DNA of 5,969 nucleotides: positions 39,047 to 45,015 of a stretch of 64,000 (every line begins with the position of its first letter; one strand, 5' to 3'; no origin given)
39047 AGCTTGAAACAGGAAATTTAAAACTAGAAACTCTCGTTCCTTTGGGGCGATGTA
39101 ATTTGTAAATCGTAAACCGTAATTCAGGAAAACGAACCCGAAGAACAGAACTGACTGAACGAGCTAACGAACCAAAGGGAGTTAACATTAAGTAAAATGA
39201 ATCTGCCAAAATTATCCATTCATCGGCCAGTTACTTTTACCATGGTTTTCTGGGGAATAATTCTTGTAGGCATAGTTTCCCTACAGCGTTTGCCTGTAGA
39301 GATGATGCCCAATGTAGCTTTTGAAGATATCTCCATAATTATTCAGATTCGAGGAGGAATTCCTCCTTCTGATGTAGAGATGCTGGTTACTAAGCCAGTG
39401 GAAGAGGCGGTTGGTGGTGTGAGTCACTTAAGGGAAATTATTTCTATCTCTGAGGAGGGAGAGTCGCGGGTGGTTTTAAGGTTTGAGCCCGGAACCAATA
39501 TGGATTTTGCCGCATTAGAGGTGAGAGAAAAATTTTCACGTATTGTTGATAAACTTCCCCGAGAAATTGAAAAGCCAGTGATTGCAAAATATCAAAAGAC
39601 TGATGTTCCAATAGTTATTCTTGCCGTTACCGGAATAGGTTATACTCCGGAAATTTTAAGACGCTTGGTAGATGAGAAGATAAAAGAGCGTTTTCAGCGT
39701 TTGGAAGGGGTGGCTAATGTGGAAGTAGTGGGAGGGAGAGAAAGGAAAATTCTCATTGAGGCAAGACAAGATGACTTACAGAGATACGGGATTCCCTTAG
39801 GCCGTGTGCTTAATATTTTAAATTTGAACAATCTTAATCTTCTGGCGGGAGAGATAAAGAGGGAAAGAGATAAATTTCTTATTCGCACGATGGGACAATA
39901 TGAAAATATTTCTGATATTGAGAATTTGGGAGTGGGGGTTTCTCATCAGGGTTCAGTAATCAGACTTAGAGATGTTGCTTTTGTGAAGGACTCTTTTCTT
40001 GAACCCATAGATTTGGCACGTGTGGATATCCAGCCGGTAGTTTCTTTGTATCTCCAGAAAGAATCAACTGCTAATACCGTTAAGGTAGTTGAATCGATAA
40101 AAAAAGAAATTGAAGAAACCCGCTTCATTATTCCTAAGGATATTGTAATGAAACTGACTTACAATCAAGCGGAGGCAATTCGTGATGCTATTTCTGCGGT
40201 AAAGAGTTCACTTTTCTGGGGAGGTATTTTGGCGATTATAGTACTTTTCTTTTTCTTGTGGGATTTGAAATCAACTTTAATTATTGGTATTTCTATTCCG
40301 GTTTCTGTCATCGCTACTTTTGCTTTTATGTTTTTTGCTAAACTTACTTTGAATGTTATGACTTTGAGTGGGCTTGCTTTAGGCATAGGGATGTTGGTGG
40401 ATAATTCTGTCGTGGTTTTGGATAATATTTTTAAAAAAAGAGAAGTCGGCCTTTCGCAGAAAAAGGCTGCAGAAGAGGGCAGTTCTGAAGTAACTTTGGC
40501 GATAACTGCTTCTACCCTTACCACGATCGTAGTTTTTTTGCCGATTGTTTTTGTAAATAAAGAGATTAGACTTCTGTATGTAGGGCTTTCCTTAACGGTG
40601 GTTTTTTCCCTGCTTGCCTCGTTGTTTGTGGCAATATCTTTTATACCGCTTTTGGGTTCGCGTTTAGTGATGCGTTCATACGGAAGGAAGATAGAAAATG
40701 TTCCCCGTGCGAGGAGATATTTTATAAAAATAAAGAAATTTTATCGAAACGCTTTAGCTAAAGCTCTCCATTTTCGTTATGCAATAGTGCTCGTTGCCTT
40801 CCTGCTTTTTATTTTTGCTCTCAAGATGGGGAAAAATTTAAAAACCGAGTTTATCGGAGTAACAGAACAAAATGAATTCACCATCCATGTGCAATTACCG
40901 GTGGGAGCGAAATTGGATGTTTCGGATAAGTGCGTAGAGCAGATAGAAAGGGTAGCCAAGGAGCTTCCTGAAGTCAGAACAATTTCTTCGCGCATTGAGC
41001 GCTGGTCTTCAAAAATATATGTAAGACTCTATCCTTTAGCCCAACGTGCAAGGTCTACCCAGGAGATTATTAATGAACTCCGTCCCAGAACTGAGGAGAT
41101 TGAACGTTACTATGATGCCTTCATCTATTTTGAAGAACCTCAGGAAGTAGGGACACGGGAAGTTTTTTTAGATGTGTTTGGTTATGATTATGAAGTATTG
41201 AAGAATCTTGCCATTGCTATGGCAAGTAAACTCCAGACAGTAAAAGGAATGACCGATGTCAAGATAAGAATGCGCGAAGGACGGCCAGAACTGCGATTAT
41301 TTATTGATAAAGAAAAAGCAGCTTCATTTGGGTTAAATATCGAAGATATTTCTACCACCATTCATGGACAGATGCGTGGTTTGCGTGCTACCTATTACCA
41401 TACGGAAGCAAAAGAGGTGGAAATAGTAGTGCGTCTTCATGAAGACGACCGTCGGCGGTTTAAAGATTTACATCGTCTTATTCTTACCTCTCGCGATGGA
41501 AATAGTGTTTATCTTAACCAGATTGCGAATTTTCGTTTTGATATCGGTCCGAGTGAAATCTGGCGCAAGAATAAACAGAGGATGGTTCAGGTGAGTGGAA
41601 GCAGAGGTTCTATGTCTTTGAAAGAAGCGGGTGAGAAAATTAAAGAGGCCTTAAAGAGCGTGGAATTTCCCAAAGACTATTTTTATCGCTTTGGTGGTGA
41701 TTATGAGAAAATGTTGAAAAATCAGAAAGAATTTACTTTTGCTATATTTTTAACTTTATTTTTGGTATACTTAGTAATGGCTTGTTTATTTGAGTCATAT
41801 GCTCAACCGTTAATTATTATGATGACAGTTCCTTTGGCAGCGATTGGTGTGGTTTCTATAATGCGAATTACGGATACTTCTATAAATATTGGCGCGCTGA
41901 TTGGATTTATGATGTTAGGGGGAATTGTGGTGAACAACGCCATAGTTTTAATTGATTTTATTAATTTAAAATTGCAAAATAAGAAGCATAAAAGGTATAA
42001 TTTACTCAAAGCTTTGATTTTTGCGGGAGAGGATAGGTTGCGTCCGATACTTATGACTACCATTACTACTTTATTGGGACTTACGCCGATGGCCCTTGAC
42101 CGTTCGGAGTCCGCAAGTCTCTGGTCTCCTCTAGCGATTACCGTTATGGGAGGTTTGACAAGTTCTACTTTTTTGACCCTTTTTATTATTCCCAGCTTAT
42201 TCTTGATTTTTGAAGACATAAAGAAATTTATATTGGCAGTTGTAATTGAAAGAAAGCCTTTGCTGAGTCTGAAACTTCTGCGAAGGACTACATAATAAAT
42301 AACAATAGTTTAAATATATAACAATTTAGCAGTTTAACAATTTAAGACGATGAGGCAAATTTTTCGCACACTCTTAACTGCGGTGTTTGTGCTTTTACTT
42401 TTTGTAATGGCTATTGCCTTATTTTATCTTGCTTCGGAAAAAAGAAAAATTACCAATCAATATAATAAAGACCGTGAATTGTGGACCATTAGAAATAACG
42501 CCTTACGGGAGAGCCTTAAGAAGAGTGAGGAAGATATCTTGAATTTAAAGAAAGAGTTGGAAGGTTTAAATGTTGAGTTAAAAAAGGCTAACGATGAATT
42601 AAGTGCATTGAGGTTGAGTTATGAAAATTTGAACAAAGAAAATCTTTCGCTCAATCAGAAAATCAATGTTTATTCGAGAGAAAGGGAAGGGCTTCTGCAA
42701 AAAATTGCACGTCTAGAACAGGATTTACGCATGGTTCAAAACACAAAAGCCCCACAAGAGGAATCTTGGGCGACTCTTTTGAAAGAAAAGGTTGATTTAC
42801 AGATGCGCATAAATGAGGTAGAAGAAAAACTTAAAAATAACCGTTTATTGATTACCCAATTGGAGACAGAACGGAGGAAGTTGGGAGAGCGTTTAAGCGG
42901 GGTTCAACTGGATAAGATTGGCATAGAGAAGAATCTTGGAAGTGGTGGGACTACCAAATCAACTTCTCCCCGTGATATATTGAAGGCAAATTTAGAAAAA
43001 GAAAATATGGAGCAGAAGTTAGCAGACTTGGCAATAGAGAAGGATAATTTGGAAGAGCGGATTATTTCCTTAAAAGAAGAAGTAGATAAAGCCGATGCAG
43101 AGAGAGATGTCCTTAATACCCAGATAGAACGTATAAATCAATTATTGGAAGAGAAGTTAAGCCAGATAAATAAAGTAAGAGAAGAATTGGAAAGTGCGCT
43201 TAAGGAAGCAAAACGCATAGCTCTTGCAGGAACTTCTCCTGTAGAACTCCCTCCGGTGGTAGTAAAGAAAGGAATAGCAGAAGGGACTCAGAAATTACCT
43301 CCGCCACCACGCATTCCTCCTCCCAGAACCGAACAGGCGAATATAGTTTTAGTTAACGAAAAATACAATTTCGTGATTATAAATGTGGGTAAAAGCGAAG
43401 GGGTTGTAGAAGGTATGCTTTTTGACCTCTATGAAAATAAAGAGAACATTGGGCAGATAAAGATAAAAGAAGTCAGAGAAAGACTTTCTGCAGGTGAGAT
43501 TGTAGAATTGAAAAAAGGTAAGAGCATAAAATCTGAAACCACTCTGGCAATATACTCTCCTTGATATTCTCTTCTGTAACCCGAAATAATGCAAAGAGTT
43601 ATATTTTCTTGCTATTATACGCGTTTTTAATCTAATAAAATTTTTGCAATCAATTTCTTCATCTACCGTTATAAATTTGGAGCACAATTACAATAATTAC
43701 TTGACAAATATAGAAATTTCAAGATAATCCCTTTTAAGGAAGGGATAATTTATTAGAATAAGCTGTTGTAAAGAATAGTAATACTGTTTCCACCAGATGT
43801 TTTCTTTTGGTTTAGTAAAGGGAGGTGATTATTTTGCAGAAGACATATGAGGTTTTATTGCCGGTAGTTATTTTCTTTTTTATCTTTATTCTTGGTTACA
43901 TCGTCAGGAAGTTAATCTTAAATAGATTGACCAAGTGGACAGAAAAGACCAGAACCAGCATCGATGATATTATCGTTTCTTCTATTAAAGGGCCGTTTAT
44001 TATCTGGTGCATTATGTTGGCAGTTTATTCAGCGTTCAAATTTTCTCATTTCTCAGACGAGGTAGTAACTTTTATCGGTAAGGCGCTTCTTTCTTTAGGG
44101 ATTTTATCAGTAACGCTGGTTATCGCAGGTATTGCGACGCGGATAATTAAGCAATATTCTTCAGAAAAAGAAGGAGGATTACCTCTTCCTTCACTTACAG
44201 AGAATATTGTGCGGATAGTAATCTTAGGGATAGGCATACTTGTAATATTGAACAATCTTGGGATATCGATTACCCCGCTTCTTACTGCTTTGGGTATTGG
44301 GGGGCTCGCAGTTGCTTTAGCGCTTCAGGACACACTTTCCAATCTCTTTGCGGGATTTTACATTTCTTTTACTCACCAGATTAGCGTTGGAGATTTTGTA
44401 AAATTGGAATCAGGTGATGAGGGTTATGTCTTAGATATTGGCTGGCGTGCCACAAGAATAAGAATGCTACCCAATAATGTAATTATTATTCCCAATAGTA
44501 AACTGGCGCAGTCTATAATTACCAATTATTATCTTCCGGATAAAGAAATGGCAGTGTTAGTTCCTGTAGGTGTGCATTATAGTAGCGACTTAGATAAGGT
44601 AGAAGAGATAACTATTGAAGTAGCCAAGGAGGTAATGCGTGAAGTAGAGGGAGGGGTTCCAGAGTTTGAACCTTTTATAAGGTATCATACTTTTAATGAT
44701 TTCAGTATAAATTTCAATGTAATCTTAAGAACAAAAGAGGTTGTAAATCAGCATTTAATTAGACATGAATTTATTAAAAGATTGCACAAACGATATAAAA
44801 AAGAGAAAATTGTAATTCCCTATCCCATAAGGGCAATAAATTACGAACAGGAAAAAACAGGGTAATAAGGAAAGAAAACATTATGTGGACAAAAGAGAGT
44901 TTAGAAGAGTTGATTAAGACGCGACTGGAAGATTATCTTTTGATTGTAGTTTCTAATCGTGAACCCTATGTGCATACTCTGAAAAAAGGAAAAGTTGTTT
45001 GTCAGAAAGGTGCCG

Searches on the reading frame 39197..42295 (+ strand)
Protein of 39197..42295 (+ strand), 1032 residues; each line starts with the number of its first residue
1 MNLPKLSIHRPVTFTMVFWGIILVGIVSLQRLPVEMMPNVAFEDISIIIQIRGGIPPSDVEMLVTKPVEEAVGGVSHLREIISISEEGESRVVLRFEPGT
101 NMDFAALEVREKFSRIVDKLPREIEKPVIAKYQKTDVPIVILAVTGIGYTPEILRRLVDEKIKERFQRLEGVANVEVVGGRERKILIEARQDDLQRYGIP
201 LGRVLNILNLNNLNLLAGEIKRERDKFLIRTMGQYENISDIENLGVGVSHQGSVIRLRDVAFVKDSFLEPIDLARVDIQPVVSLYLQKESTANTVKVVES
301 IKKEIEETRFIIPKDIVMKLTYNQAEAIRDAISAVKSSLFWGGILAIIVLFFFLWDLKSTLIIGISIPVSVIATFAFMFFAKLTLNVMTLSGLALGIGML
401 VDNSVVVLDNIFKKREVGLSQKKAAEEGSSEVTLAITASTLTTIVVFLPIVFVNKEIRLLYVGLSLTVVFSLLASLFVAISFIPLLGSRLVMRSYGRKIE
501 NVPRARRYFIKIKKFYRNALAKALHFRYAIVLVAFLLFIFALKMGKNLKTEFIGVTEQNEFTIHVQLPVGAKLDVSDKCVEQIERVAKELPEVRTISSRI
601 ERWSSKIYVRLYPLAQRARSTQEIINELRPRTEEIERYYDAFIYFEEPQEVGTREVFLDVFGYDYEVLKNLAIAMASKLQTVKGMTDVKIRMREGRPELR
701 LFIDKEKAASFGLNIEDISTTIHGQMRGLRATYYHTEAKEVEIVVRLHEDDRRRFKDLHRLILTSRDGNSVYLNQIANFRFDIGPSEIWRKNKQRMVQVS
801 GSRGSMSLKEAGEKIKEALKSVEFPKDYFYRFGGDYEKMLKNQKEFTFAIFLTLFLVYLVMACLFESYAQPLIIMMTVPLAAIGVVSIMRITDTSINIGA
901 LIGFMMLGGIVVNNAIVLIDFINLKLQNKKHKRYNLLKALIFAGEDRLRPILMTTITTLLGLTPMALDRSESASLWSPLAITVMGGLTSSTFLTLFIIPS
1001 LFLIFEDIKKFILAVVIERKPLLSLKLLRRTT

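Call 12: search_protein_families(library=pfam, proteins=[window:39197-42295:+], max_evalue=0.001)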
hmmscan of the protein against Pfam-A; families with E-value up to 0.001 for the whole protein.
window:39197-42295:+ (1032 aa): 3 families
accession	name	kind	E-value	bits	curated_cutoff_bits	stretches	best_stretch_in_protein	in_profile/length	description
PF00873.25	ACR_tran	-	2.1e-232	774.4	28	1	5-1005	3-1020/1021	AcrB/AcrD/AcrF family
PF02355.23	SecD_SecF_C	-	2e-12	47.4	20.5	2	844-1001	31-182/189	Protein export membrane protein SecD/SecF, C-terminal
PF03176.21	MMPL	-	8.4e-07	28.7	20.5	0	796-1004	91-301/333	MMPL family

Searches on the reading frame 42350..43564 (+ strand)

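Call 12: search_protein_families(library=pfam, proteins=[window:42350-43564:+], max_evalue=0.001)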
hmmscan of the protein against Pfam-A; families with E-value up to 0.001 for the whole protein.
window:42350-43564:+ (404 aa): 1 family
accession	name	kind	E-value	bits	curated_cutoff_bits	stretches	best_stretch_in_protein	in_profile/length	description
PF02090.21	SPAM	-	4e-05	24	35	1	154-279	7-132/142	Salmonella surface presentation of antigen gene type M protein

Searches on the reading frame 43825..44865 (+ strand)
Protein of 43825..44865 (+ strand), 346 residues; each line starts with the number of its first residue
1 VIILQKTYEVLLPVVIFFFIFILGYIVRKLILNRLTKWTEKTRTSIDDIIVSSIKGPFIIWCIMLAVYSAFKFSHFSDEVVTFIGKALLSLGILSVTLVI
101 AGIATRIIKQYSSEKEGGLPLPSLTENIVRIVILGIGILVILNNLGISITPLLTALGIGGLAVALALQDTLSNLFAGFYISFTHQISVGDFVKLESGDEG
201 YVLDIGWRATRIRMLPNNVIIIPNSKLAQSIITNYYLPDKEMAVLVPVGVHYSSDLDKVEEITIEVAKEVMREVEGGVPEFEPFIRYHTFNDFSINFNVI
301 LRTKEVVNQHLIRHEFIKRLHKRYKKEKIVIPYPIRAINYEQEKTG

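Call 12: search_protein_families(library=pfam, proteins=[window:43825-44865:+], max_evalue=0.001)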
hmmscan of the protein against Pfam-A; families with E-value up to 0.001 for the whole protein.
window:43825-44865:+ (346 aa): 3 families
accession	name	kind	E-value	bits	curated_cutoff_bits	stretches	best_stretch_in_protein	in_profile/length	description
PF00924.24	MS_channel_2nd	-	1.8e-17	63.6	20.2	1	169-235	1-66/68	Mechanosensitive ion channel, beta-domain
PF21088.3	MS_channel_1st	-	3.4e-09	37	23.1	1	127-168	1-42/42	Mechanosensitive ion channel, transmembrane helices 2/3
PF21082.3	MS_channel_3rd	-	7.8e-06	26.7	21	1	245-331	2-88/88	Mechanosensitive ion channel MscS, C-terminal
